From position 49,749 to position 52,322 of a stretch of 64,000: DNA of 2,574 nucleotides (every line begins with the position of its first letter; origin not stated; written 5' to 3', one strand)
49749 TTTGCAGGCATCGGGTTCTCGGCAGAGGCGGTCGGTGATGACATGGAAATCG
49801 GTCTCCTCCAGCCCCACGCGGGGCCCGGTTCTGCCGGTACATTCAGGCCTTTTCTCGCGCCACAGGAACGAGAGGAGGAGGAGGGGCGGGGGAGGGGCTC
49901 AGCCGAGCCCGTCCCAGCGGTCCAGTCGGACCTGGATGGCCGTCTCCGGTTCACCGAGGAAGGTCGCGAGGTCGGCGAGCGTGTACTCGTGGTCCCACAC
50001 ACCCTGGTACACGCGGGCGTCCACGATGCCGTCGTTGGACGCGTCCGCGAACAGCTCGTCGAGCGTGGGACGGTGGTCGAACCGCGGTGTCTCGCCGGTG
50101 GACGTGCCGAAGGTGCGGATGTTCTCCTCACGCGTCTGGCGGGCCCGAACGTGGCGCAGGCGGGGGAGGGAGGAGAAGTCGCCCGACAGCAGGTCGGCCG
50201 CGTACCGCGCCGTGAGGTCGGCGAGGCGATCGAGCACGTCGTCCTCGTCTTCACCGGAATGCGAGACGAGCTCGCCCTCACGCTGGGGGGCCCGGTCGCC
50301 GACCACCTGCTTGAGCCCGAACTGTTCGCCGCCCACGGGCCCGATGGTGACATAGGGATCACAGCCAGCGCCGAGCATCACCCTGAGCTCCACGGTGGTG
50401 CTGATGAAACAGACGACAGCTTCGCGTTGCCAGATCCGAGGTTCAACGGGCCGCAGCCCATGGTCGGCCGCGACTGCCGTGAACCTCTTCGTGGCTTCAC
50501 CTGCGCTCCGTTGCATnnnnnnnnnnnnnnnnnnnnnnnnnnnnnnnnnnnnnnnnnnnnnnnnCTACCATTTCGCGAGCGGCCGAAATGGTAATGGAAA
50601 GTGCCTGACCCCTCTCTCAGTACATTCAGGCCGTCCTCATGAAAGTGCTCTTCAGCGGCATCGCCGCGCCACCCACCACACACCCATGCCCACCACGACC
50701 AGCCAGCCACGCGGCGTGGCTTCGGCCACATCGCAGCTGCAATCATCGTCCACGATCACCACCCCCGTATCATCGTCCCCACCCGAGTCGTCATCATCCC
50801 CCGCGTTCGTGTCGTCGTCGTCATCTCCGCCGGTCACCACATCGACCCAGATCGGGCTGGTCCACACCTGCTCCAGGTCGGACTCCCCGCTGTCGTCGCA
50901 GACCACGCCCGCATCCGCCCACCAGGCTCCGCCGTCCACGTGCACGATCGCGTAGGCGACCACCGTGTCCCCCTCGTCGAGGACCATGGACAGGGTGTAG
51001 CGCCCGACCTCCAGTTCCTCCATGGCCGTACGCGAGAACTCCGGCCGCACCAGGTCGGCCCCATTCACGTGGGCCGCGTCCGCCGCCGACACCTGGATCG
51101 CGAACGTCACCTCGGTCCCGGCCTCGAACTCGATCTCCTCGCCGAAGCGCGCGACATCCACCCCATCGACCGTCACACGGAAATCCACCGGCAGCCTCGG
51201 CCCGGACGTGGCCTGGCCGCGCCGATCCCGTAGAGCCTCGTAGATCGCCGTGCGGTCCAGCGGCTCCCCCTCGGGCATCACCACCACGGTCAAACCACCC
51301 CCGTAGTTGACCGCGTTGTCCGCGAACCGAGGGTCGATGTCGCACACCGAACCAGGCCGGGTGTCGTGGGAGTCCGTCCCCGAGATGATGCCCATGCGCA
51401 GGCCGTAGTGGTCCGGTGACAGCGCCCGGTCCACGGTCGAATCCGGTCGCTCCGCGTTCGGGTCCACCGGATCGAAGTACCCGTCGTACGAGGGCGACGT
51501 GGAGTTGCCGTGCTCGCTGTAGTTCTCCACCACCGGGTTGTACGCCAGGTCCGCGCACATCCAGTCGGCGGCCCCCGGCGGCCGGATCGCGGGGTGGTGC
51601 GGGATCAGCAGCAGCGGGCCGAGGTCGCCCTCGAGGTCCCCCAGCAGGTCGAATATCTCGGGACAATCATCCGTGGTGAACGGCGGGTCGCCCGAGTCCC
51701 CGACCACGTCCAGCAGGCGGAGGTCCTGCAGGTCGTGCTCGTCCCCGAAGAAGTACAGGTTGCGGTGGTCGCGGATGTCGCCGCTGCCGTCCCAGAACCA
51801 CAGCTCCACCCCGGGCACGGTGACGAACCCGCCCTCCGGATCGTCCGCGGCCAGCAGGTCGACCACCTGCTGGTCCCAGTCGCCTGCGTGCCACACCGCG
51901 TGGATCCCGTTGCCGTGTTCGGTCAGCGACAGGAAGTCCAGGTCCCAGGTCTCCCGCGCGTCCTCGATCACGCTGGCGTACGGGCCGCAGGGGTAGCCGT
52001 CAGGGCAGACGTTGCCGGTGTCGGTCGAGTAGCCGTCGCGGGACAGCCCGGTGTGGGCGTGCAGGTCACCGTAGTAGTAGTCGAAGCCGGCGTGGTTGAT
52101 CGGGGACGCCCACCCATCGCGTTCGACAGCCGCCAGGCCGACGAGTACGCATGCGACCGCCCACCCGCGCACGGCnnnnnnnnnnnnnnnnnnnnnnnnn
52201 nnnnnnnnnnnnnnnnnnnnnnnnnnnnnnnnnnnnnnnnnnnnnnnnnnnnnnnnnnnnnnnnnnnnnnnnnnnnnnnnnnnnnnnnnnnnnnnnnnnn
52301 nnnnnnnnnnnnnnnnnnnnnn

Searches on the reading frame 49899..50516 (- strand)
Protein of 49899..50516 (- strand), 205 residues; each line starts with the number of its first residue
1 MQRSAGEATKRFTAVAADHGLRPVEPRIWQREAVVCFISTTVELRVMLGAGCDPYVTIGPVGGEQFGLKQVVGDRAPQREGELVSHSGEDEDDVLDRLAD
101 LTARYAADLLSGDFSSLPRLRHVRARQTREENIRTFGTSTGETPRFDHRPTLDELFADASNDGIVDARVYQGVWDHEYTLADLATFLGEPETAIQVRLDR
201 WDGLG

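Call 9: search_protein_families(library=pfam, proteins=[window:49899-50516:-])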
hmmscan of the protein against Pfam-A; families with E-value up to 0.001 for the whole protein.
window:49899-50516:- (205 aa): 0 families

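Call 62: search_protein_families(library=pfam, proteins=[window:49899-50516:-], max_evalue=0.01)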
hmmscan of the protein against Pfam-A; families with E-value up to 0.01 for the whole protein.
window:49899-50516:- (205 aa): 0 families

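Call 81: search_protein_families(library=padloc, proteins=[window:49899-50516:-], max_evalue=0.001)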
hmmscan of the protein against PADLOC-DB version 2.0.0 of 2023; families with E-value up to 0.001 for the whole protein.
window:49899-50516:- (205 aa): 0 families

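Call 82: search_protein_families(library=phrogs, proteins=[window:49899-50516:-], max_evalue=0.001)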
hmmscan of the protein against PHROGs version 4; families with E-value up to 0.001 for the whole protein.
window:49899-50516:- (205 aa): 0 families

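Call 83: find_homologous_proteins(query=window:49899-50516:-, max_evalue=0.001)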
Query window:49899-50516:- (205 aa): 22 proteins with E <= 0.001 among 1047 candidates.
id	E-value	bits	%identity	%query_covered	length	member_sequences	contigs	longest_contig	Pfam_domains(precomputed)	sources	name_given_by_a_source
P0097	4.4e-101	355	100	78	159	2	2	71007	-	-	-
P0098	2.6e-79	284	64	100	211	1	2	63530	-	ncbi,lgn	-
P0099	1.2e-69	252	61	100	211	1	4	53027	-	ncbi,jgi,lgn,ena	-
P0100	1.5e-38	151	45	94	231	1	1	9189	-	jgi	jgi:hypothetical protein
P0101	1.2e-37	148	49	83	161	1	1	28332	-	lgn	-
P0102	6.8e-36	142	44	100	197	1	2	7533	-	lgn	-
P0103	2.8e-35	140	46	85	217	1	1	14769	-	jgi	jgi:hypothetical protein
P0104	3.7e-35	139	42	99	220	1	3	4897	-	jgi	-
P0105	9.6e-35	138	42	94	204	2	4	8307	-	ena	-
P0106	2.7e-34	137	42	94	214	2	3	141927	-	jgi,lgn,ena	-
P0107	5.7e-34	136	41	94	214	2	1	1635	-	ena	-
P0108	7.8e-33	132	40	94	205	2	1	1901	-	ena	-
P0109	2.0e-31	127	39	96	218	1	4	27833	-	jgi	jgi:hypothetical protein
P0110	6.5e-31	126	42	94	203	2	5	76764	-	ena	-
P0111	2.0e-30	124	49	69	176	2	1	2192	-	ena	-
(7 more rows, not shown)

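Call 84: find_encoding_contigs(protein=P0098, flank=8000, max_places=2)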
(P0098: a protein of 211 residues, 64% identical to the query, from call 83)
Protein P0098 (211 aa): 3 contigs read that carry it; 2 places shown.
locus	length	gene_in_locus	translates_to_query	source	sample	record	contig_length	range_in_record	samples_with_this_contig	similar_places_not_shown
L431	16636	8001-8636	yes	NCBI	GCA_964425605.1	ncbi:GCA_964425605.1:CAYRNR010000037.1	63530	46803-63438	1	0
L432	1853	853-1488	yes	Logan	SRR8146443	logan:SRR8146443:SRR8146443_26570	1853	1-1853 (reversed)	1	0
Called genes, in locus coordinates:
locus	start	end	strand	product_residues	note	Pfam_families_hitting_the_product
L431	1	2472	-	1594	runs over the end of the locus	-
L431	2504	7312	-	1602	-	-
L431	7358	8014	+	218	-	-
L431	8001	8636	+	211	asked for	-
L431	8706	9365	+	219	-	-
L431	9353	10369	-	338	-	PF13174:TPR_6 (faint)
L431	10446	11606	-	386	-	-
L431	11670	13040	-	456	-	PF05935:Arylsulfotrans (weak), PF14269:Arylsulfotran_2 (weak)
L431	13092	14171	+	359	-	-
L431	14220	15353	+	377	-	PF13439:Glyco_transf_4, PF13579:Glyco_trans_4_4 (weak), PF13692:Glyco_trans_1_4 (weak), PF13524:Glyco_trans_1_2, PF00534:Glycos_transf_1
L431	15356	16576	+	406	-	PF13439:Glyco_transf_4, PF13579:Glyco_trans_4_4, PF00534:Glycos_transf_1, PF13692:Glyco_trans_1_4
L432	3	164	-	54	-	?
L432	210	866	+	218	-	-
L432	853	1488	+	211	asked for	-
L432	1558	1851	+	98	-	?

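Call 85: find_encoding_contigs(protein=P0099, flank=8000, max_places=2)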
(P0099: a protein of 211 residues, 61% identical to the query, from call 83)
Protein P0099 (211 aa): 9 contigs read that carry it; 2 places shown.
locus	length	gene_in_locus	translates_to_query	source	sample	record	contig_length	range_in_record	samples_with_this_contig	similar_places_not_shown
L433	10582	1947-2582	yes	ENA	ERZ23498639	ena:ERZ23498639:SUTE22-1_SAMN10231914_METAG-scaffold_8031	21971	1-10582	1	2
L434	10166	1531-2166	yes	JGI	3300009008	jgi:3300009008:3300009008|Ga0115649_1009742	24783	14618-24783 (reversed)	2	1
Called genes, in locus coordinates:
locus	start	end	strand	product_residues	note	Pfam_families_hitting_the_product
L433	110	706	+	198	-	-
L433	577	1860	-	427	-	PF13784:Fic_N, PF02661:Fic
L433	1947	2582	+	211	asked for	-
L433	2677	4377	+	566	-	PF07885:Ion_trans_2, PF02254:TrkA_N, PF02080:TrkA_C, PF02254:TrkA_N, PF02080:TrkA_C (weak)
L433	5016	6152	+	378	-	-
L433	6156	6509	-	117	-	-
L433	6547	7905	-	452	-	PF05935:Arylsulfotrans (faint), PF14269:Arylsulfotran_2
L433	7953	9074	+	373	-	PF13439:Glyco_transf_4, PF13579:Glyco_trans_4_4, PF13692:Glyco_trans_1_4 (weak), PF13524:Glyco_trans_1_2, PF00534:Glycos_transf_1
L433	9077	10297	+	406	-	PF13439:Glyco_transf_4, PF13579:Glyco_trans_4_4, PF00534:Glycos_transf_1, PF13692:Glyco_trans_1_4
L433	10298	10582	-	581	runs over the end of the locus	PF14306:PUA_2, PF01747:ATP-sulfurylase, PF01583:APS_kinase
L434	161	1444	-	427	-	PF13784:Fic_N, PF02661:Fic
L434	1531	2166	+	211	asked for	-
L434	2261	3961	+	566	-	PF07885:Ion_trans_2, PF02254:TrkA_N, PF02080:TrkA_C, PF02254:TrkA_N, PF02080:TrkA_C (weak)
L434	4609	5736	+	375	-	-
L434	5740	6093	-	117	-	-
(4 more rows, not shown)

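Call 86: find_encoding_contigs(protein=P0106, flank=8000, max_places=2)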
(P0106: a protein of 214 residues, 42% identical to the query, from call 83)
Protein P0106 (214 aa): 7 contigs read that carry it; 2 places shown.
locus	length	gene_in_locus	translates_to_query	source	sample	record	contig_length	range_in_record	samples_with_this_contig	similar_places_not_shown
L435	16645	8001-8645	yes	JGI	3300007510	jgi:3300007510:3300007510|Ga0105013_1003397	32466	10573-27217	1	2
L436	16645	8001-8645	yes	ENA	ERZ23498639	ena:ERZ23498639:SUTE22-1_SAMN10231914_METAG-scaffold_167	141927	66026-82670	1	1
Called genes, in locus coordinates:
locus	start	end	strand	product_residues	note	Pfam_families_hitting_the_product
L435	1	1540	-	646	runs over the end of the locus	PF13231:PMT_2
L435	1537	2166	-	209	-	PF00535:Glycos_transf_2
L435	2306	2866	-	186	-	-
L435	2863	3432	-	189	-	PF00691:OmpA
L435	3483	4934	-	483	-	-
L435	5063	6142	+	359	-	PF13472:Lipase_GDSL_2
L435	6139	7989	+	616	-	-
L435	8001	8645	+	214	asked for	-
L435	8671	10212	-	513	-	PF02412:TSP_3 (faint)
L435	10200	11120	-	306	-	PF00147:Fibrinogen_C (faint)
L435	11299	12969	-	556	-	PF00805:Pentapeptide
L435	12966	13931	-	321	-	PF00135:COesterase, PF20434:BD-FAE, PF00561:Abhydrolase_1 (faint), PF07859:Abhydrolase_3, PF12146:Hydrolase_4 (faint), PF00326:Peptidase_S9 (weak)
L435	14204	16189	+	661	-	PF13576:Pentapeptide_3 (faint), PF00805:Pentapeptide, PF13599:Pentapeptide_4, PF00805:Pentapeptide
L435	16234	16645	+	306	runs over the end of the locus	-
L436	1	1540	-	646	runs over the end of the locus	PF13231:PMT_2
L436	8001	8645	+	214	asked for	-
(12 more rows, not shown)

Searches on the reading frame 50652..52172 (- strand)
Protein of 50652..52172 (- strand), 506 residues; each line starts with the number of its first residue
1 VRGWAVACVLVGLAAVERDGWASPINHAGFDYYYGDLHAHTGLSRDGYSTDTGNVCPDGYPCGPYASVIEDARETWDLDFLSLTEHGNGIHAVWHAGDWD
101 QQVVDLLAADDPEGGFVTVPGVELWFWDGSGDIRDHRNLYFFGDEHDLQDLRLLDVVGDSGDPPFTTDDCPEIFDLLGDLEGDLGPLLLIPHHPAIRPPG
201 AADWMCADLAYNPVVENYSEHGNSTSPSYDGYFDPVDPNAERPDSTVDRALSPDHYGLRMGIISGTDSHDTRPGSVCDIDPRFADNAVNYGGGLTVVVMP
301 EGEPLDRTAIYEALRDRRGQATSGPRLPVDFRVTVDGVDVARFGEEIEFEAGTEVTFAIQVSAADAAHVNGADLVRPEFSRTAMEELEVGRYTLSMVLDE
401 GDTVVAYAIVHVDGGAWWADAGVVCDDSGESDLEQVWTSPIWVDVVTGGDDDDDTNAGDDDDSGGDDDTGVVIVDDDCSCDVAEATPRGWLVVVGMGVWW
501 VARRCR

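Call 9: search_protein_families(library=pfam, proteins=[window:50652-52172:-])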
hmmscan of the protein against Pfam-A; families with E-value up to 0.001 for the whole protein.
window:50652-52172:- (506 aa): 1 family
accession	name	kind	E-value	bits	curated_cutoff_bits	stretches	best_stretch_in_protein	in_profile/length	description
PF12228.14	DUF3604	-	3.4e-07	29.5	20.4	0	32-104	6-82/591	Protein of unknown function (DUF3604)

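Call 45: find_related_loci(query=A3, collection=metagenome_contigs, flank=10000)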
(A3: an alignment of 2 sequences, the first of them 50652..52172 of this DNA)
Query A3 (506 aa) in metagenome_contigs; peptide patterns used: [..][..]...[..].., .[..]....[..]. (x = any residue, [..] = any of these).
600 stretches matched a pattern (row limit reached: there are more); 1 encode a relative of the query (tblastn E <= 1e-3); 1 distinct loci.
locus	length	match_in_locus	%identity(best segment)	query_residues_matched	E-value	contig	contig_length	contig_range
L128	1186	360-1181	55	30-307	2e-101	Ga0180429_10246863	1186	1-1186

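Call 46: find_homologous_proteins(query=window:50652-52172:-, max_evalue=1e-30)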
Query window:50652-52172:- (506 aa): 96 proteins with E <= 1e-30 among 8000 candidates.
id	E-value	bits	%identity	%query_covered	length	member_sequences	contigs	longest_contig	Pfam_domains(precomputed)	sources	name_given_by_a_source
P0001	0.0e+0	1180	100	100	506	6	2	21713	PF12228.15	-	-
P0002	6.7e-214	730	68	91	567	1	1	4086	PF12228.15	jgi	jgi:hypothetical protein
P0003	8.8e-182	624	62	88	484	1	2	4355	PF12228.15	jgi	-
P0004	1.1e-176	607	60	88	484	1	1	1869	PF12228.15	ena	-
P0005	2.6e-175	602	62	83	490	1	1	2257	PF12228.15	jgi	-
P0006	2.8e-175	602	57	93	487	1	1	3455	PF12228.15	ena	-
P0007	7.1e-173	594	59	87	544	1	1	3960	PF12228.15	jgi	jgi:hypothetical protein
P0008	2.0e-169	583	56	94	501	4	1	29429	PF12228.15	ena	-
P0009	1.4e-165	570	57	88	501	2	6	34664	PF12228.15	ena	-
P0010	2.5e-165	570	55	95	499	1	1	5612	PF12228.15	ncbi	-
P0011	1.2e-162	561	57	86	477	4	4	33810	PF12228.15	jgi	-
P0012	4.2e-160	552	56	88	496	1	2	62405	PF12228.15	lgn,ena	-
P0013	1.4e-159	551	56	86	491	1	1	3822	PF12228.15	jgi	jgi:hypothetical protein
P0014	2.8e-158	546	56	87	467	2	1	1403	PF12228.15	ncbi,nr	ncbi:MAG: hypothetical protein QGH45_10005, partial [Myxococcota bacterium]|nr:hypothetical protein 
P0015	4.8e-158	546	54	87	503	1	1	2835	PF12228.15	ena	-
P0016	8.1e-156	538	55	86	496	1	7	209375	PF12228.15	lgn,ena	-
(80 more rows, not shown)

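Call 47: find_encoding_contigs(protein=P0002, flank=10000, max_places=3)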
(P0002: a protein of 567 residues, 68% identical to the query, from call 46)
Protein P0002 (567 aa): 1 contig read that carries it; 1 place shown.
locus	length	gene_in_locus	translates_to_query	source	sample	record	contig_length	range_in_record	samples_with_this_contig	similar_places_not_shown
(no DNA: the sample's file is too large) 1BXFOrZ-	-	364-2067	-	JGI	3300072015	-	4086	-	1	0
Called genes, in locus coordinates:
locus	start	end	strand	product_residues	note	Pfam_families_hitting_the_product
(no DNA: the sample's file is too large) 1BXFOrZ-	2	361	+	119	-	?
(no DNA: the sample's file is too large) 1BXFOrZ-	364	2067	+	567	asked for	PF12228:DUF3604 (faint)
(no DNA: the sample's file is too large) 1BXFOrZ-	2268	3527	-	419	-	PF00091:Tubulin, PF12327:FtsZ_C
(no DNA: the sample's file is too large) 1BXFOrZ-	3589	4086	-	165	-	?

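Call 48: find_encoding_contigs(protein=P0016, flank=10000, max_places=3)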
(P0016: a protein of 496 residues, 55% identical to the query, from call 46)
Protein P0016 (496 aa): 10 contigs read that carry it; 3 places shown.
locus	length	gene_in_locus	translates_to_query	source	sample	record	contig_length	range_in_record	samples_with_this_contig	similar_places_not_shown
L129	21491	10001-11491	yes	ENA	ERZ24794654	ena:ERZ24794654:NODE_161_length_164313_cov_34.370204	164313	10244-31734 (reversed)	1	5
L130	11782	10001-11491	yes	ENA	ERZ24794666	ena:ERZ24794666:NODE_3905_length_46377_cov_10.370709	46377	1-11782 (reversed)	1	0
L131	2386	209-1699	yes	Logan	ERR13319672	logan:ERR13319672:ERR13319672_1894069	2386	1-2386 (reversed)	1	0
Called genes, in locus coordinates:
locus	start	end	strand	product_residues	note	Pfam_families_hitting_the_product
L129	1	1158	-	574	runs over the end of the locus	PF19864:Radical_SAM_N2, PF04055:Radical_SAM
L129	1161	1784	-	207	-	-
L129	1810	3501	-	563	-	PF02687:FtsX (weak)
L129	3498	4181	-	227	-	PF00005:ABC_tran, PF02463:SMC_N (faint), PF13304:AAA_21 (faint)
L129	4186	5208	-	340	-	PF00149:Metallophos, PF12850:Metallophos_2 (faint)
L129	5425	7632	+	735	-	PF03169:OPT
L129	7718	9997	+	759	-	-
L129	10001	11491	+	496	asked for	PF12228:DUF3604 (faint)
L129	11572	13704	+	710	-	-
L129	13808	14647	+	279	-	-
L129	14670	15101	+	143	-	PF00472:RF-1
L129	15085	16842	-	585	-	-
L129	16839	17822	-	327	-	PF03781:FGE-sulfatase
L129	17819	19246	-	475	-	PF00884:Sulfatase (weak)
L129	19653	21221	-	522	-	-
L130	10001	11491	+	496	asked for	PF12228:DUF3604 (faint)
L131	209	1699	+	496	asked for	PF12228:DUF3604 (faint)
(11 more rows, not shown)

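Call 49: find_encoding_contigs(protein=P0012, flank=10000, max_places=3)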
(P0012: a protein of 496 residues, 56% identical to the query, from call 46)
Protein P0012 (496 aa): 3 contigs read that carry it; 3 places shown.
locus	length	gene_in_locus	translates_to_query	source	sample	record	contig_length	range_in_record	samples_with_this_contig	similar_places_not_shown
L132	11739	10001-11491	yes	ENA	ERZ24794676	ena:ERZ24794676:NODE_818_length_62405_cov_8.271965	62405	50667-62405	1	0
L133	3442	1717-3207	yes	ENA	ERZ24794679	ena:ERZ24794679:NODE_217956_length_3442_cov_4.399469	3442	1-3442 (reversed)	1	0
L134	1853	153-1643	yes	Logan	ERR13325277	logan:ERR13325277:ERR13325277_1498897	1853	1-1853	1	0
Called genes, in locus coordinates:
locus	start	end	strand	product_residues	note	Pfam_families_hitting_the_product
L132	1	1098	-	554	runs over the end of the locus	PF19864:Radical_SAM_N2, PF04055:Radical_SAM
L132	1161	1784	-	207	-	-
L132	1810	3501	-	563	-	PF02687:FtsX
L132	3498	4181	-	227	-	PF00005:ABC_tran, PF02463:SMC_N (faint), PF13304:AAA_21 (faint)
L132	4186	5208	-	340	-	PF00149:Metallophos, PF12850:Metallophos_2 (faint)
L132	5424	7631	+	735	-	PF03169:OPT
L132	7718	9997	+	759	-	-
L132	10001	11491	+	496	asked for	PF12228:DUF3604 (faint)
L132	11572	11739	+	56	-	?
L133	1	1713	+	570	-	?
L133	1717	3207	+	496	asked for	PF12228:DUF3604 (faint)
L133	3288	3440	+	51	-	?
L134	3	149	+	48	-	?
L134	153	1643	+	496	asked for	PF12228:DUF3604 (faint)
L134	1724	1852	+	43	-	?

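Call 81: search_protein_families(library=padloc, proteins=[window:50652-52172:-], max_evalue=0.001)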
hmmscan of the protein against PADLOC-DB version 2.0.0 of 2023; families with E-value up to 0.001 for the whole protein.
window:50652-52172:- (506 aa): 0 families
